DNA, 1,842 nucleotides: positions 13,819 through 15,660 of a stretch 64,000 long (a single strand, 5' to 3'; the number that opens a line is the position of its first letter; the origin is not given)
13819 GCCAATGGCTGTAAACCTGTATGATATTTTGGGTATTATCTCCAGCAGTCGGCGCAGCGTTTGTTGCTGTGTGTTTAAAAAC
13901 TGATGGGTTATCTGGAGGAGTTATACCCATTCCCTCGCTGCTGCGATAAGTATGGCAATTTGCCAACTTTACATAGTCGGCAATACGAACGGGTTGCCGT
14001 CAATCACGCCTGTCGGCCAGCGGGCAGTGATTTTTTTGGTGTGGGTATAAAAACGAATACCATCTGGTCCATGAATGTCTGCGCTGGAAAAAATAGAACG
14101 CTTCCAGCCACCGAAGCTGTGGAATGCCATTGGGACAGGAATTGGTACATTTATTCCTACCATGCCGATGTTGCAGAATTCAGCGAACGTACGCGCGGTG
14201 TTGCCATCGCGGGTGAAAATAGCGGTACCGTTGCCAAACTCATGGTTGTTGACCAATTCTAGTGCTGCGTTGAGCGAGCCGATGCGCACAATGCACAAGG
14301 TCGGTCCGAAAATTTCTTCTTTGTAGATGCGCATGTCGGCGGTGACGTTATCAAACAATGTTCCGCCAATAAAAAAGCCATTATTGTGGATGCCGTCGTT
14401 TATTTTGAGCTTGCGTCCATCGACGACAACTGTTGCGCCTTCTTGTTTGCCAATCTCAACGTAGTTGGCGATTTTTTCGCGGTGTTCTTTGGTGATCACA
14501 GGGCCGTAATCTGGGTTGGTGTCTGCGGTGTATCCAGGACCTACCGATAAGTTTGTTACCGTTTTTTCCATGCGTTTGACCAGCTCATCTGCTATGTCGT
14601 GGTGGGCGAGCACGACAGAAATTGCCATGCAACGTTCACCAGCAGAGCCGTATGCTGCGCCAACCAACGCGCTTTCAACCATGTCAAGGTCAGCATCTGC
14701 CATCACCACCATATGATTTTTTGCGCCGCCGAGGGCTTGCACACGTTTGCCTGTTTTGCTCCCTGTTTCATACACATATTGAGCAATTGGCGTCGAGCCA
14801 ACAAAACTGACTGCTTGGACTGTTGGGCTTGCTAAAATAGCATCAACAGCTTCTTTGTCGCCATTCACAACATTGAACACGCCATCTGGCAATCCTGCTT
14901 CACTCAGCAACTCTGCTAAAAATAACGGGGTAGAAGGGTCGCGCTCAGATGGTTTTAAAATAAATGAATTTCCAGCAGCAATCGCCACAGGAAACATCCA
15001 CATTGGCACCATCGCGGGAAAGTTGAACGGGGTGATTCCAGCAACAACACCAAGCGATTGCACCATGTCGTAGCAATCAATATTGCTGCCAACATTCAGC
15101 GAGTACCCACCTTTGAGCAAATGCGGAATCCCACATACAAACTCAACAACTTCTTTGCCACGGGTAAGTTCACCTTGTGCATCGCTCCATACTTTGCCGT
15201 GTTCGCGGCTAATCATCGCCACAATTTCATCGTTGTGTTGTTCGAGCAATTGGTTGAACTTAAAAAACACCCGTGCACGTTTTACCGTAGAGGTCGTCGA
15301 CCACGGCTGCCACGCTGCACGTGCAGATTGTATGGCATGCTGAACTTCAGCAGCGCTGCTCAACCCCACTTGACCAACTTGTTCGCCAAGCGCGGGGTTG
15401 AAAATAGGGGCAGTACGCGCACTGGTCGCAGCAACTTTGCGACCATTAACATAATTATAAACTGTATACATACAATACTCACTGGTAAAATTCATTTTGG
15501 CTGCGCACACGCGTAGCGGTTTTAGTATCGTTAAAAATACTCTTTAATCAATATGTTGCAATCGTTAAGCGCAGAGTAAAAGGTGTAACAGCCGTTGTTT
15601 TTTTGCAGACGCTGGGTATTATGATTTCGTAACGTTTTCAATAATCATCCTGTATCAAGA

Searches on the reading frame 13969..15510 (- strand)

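Call 24: search_protein_families(library=ncbifam, proteins=[window:13969-15510:-], max_evalue=1e-10)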
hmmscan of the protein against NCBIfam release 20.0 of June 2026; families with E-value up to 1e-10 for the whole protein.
window:13969-15510:- (513 aa): 40 families (the best 25 are shown)
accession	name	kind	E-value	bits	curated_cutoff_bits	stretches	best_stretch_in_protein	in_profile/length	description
TIGR01722.1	MMSDH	subfamily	7.9e-193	641.5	448.5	1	18-498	2-477/477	CoA-acylating methylmalonate-semialdehyde dehydrogenase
NF052305.1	DioxValDhHalo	equivalog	5.8e-100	335.5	750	1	17-495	5-480/483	2,5-dioxovalerate dehydrogenase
NF042993.1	AlphKGSA_gudD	equivalog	1.3e-93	314.3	770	1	16-495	3-479/481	alpha-ketoglutaric semialdehyde dehydrogenase GucD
TIGR01804.1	BADH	equivalog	3.2e-92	309.5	668.6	1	20-474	1-451/467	betaine-aldehyde dehydrogenase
NF009725.0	PRK13252.1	equivalog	3.9e-91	305.9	593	1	16-494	6-477/488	betaine-aldehyde dehydrogenase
TIGR02299.1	HpaE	equivalog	8e-91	305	638.35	1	19-495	3-475/488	5-carboxymethyl-2-hydroxymuconate semialdehyde dehydrogenase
NF002852.0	PRK03137.1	subfamily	2e-85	287.5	648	1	20-497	40-513/514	L-glutamate gamma-semialdehyde dehydrogenase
NF010000.0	PRK13473.1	subfamily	7.8e-85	285.3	615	1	19-493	5-469/475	aminobutyraldehyde dehydrogenase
TIGR01780.1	SSADH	subfamily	2.9e-81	273.6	646.35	1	37-476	2-434/448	succinate-semialdehyde dehydrogenase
NF006916.0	PRK09407.1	equivalog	1.4e-77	261.5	521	1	25-496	27-492/526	succinic semialdehyde dehydrogenase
NF045735.1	PaDhStyDPseudo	equivalog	2.4e-77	260.6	850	1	20-495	6-480/483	phenylacetaldehyde dehydrogenase StyD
TIGR01237.1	D1pyr5carbox2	equivalog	1.6e-74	251.5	659.65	1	16-498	32-511/511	L-glutamate gamma-semialdehyde dehydrogenase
TIGR03216.1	OH_muco_semi_DH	equivalog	3.1e-71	240.4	693.25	1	18-495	2-478/481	2-hydroxymuconic semialdehyde dehydrogenase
NF007497.0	PRK10090.1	equivalog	3.4e-71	240.5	500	1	16-492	6-473/480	aldehyde dehydrogenase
NF006915.0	PRK09406.1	equivalog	9.8e-69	232.4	730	1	37-475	6-437/457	NADP-dependent succinic semialdehyde dehydrogenase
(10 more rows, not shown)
